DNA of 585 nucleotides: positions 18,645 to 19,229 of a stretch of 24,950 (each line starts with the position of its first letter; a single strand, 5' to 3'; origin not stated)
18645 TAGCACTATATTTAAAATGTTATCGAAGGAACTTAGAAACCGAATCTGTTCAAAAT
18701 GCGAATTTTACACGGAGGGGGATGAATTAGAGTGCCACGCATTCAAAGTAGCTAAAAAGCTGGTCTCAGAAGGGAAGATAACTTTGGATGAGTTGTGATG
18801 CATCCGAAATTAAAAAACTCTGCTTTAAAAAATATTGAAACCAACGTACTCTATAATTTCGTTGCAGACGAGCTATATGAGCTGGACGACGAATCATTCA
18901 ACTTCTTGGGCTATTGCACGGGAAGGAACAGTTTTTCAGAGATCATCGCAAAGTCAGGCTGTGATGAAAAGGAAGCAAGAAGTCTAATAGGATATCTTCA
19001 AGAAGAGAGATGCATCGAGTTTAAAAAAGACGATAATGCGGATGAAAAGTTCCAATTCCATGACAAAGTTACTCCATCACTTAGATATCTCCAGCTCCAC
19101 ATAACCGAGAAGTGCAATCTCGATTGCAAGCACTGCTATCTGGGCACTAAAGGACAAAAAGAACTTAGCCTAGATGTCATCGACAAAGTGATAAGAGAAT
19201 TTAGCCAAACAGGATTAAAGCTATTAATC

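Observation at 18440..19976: Candidate archaeal RiPP-type locus: two unannotated small Cys peptides and a PqqD-RRE/radical-SAM/SPASM maturase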

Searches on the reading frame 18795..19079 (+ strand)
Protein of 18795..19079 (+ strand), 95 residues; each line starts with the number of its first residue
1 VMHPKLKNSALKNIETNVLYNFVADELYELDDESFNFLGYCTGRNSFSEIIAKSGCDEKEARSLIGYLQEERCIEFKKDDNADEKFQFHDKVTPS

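Call 65: search_protein_families(library=pfam, proteins=[window:18795-19079:+], max_evalue=10)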
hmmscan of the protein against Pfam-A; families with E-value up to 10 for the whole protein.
seq(95 aa): 1 family
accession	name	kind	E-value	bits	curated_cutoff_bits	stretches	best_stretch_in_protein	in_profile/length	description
PF10771.15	DUF2582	-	0.047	14.3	24.2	1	42-81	20-59/65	Winged helix-turn-helix domain (DUF2582)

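Call 66: search_protein_families(library=ncbifam, proteins=[window:18795-19079:+], max_evalue=10)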
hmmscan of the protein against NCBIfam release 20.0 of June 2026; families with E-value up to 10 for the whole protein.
seq(95 aa): 0 families

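Call 69: search_solved_structures(query=A6, max_evalue=10, show_alignments=3)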
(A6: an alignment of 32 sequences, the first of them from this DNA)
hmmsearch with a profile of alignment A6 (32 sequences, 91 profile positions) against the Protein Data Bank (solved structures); distinct sequences matched with E-value up to 10: 20.
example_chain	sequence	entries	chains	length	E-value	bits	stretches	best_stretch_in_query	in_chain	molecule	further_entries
3bja_A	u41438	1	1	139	0.052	16.8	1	41-84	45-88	Transcriptional regulator, MarR family, putative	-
6iv7_A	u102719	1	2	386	0.12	15.6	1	34-78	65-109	methyltransferase lepI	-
5zzd_A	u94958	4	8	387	0.12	15.6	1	34-78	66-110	O-methyltransferase lepI | O-methyltransferase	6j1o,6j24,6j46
6inw_A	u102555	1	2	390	0.12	15.6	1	34-78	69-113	O-methyltransferase lepI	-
6ix7_A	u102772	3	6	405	0.12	15.6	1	34-78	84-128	O-methyltransferase lepI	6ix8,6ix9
6ix3_A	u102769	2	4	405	0.12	15.6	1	34-78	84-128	O-methyltransferase lepI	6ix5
5sxy_A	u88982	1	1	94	0.13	15.5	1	26-58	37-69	Bifunctional coenzyme PQQ synthesis protein C/D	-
8xt8_A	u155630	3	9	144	0.42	13.9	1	26-87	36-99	MarR family transcriptional regulator | MarR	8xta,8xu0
8xt8_B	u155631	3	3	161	0.55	13.5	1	26-87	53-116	MarR family transcriptional regulator | MarR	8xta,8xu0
7bqb_A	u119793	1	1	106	0.61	13.4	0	43-80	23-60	NF6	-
6sw9_H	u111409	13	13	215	0.64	13.3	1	20-54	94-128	30S ribosomal protein S7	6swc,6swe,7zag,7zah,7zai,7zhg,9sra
7wz6_B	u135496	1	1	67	0.78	13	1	31-67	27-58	Myoblast determination protein 1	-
5tvf_E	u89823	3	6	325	0.84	12.9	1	16-46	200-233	S-adenosylmethionine decarboxylase proenzyme-like, putative | Inactive S-adenosylmethionine decarboxylase prozyme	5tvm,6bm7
3tgn_A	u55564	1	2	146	0.84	12.9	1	47-82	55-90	Adc operon repressor AdcR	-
1wsu_A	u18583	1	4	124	0.85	12.9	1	45-77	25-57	Selenocysteine-specific elongation factor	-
5vrd_D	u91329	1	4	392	1.1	12.5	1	26-57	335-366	Bifunctional coenzyme PQQ synthesis protein C/D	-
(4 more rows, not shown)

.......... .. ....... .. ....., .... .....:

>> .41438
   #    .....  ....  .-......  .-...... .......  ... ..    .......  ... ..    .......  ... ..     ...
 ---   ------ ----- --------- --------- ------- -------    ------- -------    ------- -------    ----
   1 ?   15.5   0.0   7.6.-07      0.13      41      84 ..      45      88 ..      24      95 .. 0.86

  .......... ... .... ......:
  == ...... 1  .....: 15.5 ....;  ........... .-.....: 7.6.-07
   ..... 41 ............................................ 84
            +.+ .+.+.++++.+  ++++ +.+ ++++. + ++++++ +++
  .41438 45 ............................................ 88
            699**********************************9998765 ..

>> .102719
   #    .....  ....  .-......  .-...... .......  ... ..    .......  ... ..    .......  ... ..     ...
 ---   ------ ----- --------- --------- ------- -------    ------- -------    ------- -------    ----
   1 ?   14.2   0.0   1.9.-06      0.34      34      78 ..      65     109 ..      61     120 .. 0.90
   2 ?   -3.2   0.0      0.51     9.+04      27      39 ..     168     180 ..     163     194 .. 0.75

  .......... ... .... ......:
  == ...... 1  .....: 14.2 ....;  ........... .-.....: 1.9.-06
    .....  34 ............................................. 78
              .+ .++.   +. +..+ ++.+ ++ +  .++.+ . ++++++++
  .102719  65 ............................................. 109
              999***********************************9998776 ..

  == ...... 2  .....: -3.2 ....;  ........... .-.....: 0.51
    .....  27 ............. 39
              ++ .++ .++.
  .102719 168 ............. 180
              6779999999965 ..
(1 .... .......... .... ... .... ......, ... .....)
